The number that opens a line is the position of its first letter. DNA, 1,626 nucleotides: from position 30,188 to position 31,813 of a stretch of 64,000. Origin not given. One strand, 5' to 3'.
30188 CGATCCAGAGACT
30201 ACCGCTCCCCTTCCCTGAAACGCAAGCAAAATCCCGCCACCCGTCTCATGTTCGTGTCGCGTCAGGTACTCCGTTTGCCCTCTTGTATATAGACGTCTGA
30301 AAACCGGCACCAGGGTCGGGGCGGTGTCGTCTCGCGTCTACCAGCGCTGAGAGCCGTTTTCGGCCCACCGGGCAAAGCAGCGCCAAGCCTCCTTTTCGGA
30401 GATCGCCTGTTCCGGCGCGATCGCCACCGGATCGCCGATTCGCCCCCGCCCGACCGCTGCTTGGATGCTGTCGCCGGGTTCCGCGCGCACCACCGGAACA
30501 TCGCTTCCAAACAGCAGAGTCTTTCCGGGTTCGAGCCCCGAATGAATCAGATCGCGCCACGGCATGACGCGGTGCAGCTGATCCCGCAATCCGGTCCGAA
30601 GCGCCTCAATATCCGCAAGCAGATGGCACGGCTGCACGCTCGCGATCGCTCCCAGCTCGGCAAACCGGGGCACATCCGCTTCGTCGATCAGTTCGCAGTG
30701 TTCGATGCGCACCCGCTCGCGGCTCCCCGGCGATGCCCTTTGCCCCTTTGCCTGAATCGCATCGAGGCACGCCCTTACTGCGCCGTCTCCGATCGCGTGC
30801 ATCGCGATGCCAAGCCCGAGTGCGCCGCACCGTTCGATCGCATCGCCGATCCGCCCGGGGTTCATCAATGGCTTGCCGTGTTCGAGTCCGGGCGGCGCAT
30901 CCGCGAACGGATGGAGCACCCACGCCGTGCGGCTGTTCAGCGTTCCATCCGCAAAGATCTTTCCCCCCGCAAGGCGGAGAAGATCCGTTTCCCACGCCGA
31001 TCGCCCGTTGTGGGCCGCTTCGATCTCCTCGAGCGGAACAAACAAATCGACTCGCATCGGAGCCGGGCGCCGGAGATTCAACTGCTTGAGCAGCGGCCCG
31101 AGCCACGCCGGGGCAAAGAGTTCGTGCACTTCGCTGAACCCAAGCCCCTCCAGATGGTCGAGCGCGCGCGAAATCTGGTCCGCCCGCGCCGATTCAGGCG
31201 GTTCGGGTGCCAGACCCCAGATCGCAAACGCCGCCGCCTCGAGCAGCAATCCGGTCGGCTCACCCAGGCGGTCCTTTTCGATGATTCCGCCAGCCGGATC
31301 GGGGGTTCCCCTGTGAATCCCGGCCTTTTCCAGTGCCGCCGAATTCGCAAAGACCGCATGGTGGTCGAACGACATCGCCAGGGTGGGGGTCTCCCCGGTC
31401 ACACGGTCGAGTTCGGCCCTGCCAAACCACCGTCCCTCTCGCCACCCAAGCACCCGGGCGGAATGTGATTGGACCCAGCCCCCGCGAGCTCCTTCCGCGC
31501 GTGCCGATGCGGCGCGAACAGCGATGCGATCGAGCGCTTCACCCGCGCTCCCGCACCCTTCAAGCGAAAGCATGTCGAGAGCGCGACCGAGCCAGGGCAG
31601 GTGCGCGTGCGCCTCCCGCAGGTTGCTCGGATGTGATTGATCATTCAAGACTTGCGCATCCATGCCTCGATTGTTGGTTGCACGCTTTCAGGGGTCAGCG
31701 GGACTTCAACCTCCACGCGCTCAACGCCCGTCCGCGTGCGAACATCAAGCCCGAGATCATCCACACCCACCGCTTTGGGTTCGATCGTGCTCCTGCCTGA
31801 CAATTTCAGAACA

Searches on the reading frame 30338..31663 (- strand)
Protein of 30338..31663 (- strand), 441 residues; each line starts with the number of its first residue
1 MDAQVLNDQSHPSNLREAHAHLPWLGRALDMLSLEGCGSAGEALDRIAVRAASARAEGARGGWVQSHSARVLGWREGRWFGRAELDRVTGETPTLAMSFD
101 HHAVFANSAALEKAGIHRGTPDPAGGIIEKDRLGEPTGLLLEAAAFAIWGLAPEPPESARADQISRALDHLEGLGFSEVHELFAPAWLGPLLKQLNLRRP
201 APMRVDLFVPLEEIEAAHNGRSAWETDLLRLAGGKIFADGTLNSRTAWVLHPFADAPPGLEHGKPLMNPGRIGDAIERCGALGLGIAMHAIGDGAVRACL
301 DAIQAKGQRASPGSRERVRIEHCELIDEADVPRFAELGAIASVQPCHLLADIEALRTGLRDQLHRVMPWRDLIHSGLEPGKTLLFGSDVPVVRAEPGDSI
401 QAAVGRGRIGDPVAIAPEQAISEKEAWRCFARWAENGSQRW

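Call 87: search_protein_families(library=pfam, proteins=[window:30338-31663:-], max_evalue=0.00001)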
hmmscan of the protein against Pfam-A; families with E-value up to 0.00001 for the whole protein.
window:30338-31663:- (441 aa): 1 family
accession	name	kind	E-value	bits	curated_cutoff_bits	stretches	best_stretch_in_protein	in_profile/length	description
PF07969.17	Amidohydro_3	-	1e-51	177.3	29.7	1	17-429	16-415/472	Amidohydrolase family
